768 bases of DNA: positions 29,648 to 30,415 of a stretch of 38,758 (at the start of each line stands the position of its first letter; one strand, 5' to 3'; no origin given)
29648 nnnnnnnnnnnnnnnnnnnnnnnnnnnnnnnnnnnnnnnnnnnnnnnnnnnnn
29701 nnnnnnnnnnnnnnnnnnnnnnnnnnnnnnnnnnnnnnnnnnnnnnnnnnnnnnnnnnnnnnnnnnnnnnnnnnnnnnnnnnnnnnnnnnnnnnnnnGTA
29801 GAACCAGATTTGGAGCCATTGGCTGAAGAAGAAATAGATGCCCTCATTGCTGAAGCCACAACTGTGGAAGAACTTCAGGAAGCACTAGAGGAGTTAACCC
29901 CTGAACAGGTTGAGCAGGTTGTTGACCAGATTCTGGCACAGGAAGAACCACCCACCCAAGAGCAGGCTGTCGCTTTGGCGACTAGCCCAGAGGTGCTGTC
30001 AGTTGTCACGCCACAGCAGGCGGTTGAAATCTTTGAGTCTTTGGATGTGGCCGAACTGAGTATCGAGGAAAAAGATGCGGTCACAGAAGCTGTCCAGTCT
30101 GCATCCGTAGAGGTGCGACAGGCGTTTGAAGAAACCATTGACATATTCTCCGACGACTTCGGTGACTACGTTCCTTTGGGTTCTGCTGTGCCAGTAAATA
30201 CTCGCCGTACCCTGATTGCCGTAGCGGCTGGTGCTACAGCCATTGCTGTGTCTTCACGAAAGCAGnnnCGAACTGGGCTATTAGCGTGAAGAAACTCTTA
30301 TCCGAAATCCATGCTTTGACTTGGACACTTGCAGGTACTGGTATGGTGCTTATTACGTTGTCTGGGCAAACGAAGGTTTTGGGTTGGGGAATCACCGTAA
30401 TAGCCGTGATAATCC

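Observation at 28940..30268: Late-arm gene for a signal-peptide protein with a mucin-like Thr/Ser stalk, acidic EETTTT repeats and a C-terminal membrane anchor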

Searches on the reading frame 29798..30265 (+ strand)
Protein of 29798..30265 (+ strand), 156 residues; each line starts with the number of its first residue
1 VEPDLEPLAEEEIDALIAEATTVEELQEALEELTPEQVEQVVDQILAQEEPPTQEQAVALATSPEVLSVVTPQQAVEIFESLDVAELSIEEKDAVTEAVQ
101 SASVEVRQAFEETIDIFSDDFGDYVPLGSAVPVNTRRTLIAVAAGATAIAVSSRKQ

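Call 14: find_homologous_proteins(query=window:29798-30265:+, max_evalue=0.01)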
Query seq(156 aa) (156 aa): 45 proteins with E <= 0.01 among 594 candidates.
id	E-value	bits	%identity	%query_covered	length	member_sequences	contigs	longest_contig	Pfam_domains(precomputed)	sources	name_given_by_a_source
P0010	1.9e-73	263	90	99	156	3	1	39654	-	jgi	jgi:hypothetical protein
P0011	5.7e-73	261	90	99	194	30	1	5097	-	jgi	jgi:hypothetical protein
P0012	5.9e-73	261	91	99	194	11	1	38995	-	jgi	jgi:hypothetical protein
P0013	9.9e-73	260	89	100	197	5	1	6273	-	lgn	-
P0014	6.2e-71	255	90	99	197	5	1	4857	-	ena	-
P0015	4.4e-70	252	87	100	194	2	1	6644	-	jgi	-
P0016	5.6e-53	197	67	100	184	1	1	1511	-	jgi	jgi:(2Fe-2S) ferredoxin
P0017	8.8e-53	196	70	99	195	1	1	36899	-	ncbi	ncbi:hypothetical protein UFOVP1549_1, partial [uncultured Caudovirales phage]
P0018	1.2e-50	189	68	99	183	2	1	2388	-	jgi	jgi:hypothetical protein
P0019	2.1e-49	185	66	99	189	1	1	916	-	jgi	jgi:(2Fe-2S) ferredoxin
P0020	3.4e-49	184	67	90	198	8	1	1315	-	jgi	jgi:hypothetical protein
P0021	1.0e-47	180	69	90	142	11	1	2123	-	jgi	-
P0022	7.7e-41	157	82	65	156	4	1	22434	-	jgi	jgi:hypothetical protein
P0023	9.8e-41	157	81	65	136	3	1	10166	-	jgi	jgi:hypothetical protein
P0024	1.9e-39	153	79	65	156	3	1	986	-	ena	-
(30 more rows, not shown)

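Call 20: search_dna_similar(query=window:29798-30265:+, collection=phages, mode=protein, max_evalue=0.001)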
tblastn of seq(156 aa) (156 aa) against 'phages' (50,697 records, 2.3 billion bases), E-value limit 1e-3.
Records with a match: 1; places in all: 1; records where one place covers at least 80% of the query: 0.
Best place of each record, by identity: <60% 1.
By first word of the organism name: Actinomycetia 1.
By host as written in the record: Actinomycetia bacterium 1.
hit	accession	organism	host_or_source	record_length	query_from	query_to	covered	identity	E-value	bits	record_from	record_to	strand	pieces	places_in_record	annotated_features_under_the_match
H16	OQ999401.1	Actinomycetia phage DSL-LC01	Actinomycetia bacterium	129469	38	139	65%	37.3%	3e-11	66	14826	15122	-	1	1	hypothetical protein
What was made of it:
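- Tried and rejected: tblastn of the C-module against 50,697 GenBank phages found only DSL-LC01, so the module was not detected by tblastn in any cultured-phage record of that collection (call 20).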

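Call 22: get_annotated_region(hit=H16, flank=5000)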
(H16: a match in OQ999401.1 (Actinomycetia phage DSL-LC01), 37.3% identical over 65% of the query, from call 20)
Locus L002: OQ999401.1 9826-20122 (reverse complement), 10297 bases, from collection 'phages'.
description: Actinomycetia phage DSL-LC01, complete genome.
organism: Actinomycetia phage DSL-LC01 (NCBI taxid 3058956)
taxonomy: Viruses; Duplodnaviria; Heunggongvirae; Uroviricota; Caudoviricetes
host: Actinomycetia bacterium; source: water sample of Dishui Lake; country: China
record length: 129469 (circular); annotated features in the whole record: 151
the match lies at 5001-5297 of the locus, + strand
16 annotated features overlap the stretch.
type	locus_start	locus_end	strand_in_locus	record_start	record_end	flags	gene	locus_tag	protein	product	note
CDS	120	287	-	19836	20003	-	-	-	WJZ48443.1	hypothetical protein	-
CDS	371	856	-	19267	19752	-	-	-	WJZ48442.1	hypothetical protein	-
CDS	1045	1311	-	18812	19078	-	-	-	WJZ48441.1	hypothetical protein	-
CDS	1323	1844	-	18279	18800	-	-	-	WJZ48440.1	hypothetical protein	-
CDS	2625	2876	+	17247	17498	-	-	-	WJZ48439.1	hypothetical protein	-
CDS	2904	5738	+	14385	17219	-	-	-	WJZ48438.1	hypothetical protein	-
CDS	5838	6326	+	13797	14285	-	-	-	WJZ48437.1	hypothetical protein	-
CDS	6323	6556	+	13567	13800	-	-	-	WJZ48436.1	hypothetical protein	-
CDS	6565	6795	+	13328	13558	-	-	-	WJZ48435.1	hypothetical protein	-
CDS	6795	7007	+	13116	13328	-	-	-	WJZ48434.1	hypothetical protein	-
CDS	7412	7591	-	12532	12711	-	-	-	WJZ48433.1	hypothetical protein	-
CDS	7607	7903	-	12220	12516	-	-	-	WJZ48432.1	hypothetical protein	-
CDS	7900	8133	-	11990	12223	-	-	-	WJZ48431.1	hypothetical protein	-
CDS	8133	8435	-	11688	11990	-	-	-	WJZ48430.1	hypothetical protein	-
CDS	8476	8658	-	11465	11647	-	-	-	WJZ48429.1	hypothetical protein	-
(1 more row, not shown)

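Call 37: search_protein_families(library=pfam, proteins=[L002:2904-5735:+], max_evalue=0.05)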
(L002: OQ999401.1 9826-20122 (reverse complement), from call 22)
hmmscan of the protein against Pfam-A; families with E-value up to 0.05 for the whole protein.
L002:2904-5735:+ (944 aa): 1 family
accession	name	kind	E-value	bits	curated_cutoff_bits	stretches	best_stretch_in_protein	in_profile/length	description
PF11921.14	DUF3439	-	0.0091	16.4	27.1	1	534-570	39-74/122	Domain of unknown function (DUF3439)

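Call 65: search_protein_representatives(alignment_id=A4)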
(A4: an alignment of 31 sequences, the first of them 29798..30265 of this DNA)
Query: 31 sequences, 190 profile positions. Proteins with E-value up to 0.001 (for the whole library): 589; up to 1e-10: 484; up to 1e-30: 145. The best 150 are listed.
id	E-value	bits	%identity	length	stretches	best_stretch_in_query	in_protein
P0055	1.6e-78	279.5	-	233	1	2-190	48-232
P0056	2.2e-75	269.3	-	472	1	2-190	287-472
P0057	1.1e-57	211.5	-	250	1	21-190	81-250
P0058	2.3e-53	197.4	-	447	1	10-189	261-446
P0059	8.8e-53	195.5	-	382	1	16-189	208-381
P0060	8.4e-51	189.1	-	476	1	5-189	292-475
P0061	1.2e-47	178.8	-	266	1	41-189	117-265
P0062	5.3e-47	176.7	-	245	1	31-186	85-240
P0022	5.2e-46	173.5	-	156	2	83-188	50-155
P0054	8.0e-46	172.8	-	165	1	10-189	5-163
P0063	1.3e-45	172.2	-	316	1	7-189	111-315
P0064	1.9e-44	168.3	-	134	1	59-189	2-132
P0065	3.0e-44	167.7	-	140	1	56-189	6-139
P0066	4.2e-42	160.7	-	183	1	16-189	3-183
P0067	6.4e-42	160.1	-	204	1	56-185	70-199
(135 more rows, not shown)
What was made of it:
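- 28940..30268 (+): Gene for the 442-aa lectin-stalk-anchor protein (the finding). 589 family clusters (call 65).
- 29810..30169 (+): Conserved acidic helical-repeat module, aa 291-410. Conserved in 45 close and 589 distant clusters (calls 14, 65).
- The ORF is conserved across 589 clusters (call 65).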

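Call 66: predict_structure(alignment_id=A4)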
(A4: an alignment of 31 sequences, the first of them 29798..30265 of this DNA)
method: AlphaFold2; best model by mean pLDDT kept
length: 156 residues; sequences in the alignment: 31
mean_pLDDT: 83.8   pTM: 0.71
mean pLDDT of the five models: 83.8, 83.6, 82.4, 82.2, 80.9
residues with pLDDT >= 90: 58; 70-90: 79; 50-70: 16; < 50: 3
segments of 3 or more residues with pLDDT < 50: none
pLDDT, mean of each block of 10 residues (from residue 1): 64 82 85 87 85 88 91 92 89 93 94 88 91 83 64 54
secondary structure, 60 per line:
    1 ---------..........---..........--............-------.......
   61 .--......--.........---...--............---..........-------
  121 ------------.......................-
elements in order: H10-19 H23-32 H35-46 H54-61 H64-69 H72-80 H89-100 H104-113 H133-155
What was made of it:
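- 29810..30169 (+): AF2 pLDDT 83.8, 8 helices (call 66).
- Checked: AF2 gives helices, pLDDT 84 (call 66).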

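Call 73: fold_search(model_id=the predicted structure, library=pdb)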
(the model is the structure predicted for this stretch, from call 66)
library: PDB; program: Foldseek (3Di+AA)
matches with E <= 10: 368; with E <= 0.001: 0
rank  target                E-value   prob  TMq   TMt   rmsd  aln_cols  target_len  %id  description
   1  8pv6_CS               4.9e-01  0.35  0.28  0.18   8.1       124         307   17  Chaetomium thermophilum pre-60S State 3 - post-5S rotation with Rix1 complex with Foot - composite structure (released 2023-11-15)
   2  8frf_G                6.1e-01  0.47  0.32  0.26   7.3       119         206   18  Homodimeric designed loop protein RBL7_C2_3 (released 2024-04-17)
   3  7dkh_I                6.7e-01  0.15  0.21  0.05  13.7       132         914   14  Crystal structure of the Ctr9/Paf1/Cdc73/Rtf1 quaternary complex (released 2021-11-24)
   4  8frf_E                7.8e-01  0.38  0.31  0.25   7.4       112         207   17  Homodimeric designed loop protein RBL7_C2_3 (released 2024-04-17)
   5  6af0_A                8.3e-01  0.11  0.18  0.05  17.3       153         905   14  Structure of Ctr9, Paf1 and Cdc73 ternary complex from Myceliophthora thermophila (released 2018-09-19)
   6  5wyl_A                9.2e-01  0.30  0.30  0.14   9.1       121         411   16  Crystal structure of Chaetomium thermophilum Utp10 N-terminal domain in complex with Utp17 C-terminal helices (released 2017-06-28)
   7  4db9_A                9.2e-01  0.14  0.23  0.19  13.0       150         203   19  Designed Armadillo repeat protein (YIIIM3AIII) (released 2012-05-16)
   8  8g9k_A                9.2e-01  0.08  0.16  0.13  14.3       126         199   18  Geometrically programmable nanomaterial construction using regularized protein building blocks (released 2024-03-13)
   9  2c63_A                9.6e-01  0.09  0.19  0.14  13.4       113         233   17  14-3-3 Protein Eta (Human) Complexed to Peptide (released 2005-11-21)
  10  3bwt                  1.0e+00  0.57  0.41  0.23   5.1       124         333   15  Crystal structure of the RNA binding domain of Puf4 from Saccharomyces cerevisiae (released 2008-03-11)
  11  8frf_C                1.0e+00  0.33  0.32  0.26   7.3       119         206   18  Homodimeric designed loop protein RBL7_C2_3 (released 2024-04-17)
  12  9i05_Xi               1.0e+00  0.25  0.32  0.14   9.7       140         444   13  Cryo-EM structure of the large subunit of the mitochondrial ribosome from Toxoplasma gondii (released 2025-06-11)
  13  3ajc                  1.0e+00  0.16  0.19  0.15  10.1        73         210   20  Structure of the MC domain of FliG (PEV), a CW-biased mutant (released 2011-05-11)
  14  7dkh_A                1.0e+00  0.15  0.22  0.06  10.4       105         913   15  Crystal structure of the Ctr9/Paf1/Cdc73/Rtf1 quaternary complex (released 2021-11-24)
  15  4plr_A                1.1e+00  0.11  0.21  0.13  12.8       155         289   19  Crystal Structures of Designed Armadillo Repeat Proteins: Implications of Construct Design and Crystallization Conditi (released 2014-08-27)
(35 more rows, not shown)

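Call 74: search_protein_families(library=pfam, alignment_id=A5, max_evalue=0.001)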
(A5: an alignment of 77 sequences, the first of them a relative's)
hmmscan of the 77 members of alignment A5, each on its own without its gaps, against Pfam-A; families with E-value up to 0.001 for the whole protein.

A. member 1, P0056 (472 aa): 1 family
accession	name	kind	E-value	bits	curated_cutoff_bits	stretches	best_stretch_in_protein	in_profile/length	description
PF02885.22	Glycos_trans_3N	-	0.00086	19.5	26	0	348-377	11-40/63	Glycosyl transferase family, helical bundle domain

B. families by the number of members that match (of 77 scanned): 23 families
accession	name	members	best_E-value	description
PF02885.22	Glycos_trans_3N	25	9.5e-07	Glycosyl transferase family, helical bundle domain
PF07691.17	PA14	19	1.2e-13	PA14 domain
PF02637.23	GatB_Yqey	17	1.5e-08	GatB domain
PF02140.24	SUEL_Lectin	12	4.8e-11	D-galactoside/L-rhamnose binding SUEL lectin domain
PF00041.27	fn3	8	7.6e-13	Fibronectin type III domain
PF03815.24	LCCL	5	9.6e-09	LCCL domain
PF10528.15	GLEYA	3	1.1e-09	GLEYA domain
PF16656.11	Pur_ac_phosph_N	3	3.6e-05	Purple acid Phosphatase, N-terminal domain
PF06648.16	AcMNPV_Ac75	3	0.00011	Autographa californica nuclear polyhedrosis virus (AcMNPV), Ac75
PF00059.27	Lectin_C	2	7.3e-09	Lectin C-type domain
PF13229.12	Beta_helix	2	2.1e-06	Right handed beta helix region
PF08642.15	Rxt3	2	5.9e-05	Histone deacetylation protein Rxt3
PF25390.1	WD40_RLD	1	4e-35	RCC1-like domain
PF03382.20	DUF285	1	1.4e-33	Mycoplasma protein of unknown function, DUF285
PF13540.12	RCC1_2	1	4.5e-26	Regulator of chromosome condensation (RCC1) repeat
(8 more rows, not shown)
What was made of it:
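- Closest known: Fungal flocculins and epithelial adhesins. Same: Same order of parts: N-terminal secretion signal, lectin head (PA14/GLEYA in many relatives of this protein, call 74), a long Ser/Thr-rich wall-spanning stalk of variable length, and a C-terminal anchor.
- Across 77 long representatives: PA14 19, SUEL lectin 12, fn3 8, LCCL 5, GLEYA 3, C-type lectin 2 (call 74). The heads include PA14 and GLEYA, the flocculin head types, plus SUEL and C-type lectins (call 74).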

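Call 96: search_solved_structures(query=A4, max_evalue=1)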
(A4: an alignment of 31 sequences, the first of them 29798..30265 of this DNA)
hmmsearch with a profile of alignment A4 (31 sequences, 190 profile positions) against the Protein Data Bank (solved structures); distinct sequences matched with E-value up to 1: 14.
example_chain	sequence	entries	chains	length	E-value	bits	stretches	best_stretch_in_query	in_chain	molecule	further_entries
5h7b_A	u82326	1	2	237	0.015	18.6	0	54-137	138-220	Immunoglobulin G-binding protein A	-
5h7a_C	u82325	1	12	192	0.026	17.8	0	53-137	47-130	Immunoglobulin G-binding protein A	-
2m0n_A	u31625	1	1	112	0.03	17.7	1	39-95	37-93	Putative uncharacterized protein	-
8r1j_C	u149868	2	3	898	0.05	16.9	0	45-134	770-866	Polymerase basic protein 2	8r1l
5h79_D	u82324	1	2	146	0.056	16.8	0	51-137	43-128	Immunoglobulin G-binding protein A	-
7nha_C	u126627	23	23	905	0.074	16.4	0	46-135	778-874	Polymerase basic protein 2,Immunoglobulin G-binding protein A | Polymerase basic protein 2,Polymerase basic protein 2 | Polymerase basic protein 2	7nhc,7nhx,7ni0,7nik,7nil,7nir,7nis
1uly_A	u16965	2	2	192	0.08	16.2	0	91-129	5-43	hypothetical protein PH1932 | hypothetical transcription regulator protein, PH1932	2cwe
4gwp_C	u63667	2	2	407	0.24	14.7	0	64-137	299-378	Mediator of RNA polymerase II transcription subunit 8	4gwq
5zmr_A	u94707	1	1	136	0.26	14.6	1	63-103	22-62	26S proteasome regulatory subunit RPN5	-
6pe4_A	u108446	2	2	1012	0.46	13.8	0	90-137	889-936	V-type proton ATPase subunit a, vacuolar isoform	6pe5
8ut0_z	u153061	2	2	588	0.65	13.3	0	65-137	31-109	Cytoplasmic 60S subunit biogenesis factor REH1 (N-terminal 3xFLAG tag)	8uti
2jrx_A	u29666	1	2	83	0.67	13.2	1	42-108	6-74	UPF0352 protein yejL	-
2lt2_A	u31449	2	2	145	0.72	13.1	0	120-157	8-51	Putative uncharacterized protein | BA42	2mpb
4oa3_A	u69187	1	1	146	0.73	13.1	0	120-157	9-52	PROTEIN BA42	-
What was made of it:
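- Tried and rejected: Profile against PDB sequences gave nothing below E 0.015 (call 96).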
